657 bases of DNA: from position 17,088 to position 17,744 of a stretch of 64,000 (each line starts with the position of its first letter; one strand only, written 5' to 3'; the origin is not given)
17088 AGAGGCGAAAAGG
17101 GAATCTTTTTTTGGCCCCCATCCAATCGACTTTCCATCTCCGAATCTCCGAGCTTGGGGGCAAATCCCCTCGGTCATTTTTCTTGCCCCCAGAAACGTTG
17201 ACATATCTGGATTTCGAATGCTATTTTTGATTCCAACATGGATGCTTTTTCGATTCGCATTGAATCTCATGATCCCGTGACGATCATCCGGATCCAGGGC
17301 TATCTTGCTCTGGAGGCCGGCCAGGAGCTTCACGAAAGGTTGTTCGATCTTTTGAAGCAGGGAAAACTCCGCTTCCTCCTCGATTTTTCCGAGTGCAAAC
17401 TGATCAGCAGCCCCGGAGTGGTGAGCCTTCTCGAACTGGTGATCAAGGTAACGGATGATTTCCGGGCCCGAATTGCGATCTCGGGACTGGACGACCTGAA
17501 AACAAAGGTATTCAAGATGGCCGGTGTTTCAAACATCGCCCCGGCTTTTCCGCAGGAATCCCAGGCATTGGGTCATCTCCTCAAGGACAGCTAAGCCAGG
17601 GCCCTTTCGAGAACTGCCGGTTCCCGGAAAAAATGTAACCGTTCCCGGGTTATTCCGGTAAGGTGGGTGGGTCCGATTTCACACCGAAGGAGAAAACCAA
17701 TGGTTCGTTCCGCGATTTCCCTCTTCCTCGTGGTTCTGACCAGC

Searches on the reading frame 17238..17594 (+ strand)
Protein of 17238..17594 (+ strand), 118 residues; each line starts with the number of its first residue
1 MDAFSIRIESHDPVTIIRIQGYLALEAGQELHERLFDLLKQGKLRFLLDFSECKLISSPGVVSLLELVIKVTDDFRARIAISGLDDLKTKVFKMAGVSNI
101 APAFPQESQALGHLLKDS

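Call 18: search_protein_families(library=pfam, proteins=[window:17238-17594:+], max_evalue=0.01)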
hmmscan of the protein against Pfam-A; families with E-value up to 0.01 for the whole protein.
window:17238-17594:+ (118 aa): 2 families
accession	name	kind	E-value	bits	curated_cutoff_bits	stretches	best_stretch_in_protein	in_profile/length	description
PF01740.26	STAS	-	3.5e-07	30.4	22.6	1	6-110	2-106/106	STAS domain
PF13466.11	STAS_2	-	0.00023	21.7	29.2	1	17-97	1-79/80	STAS domain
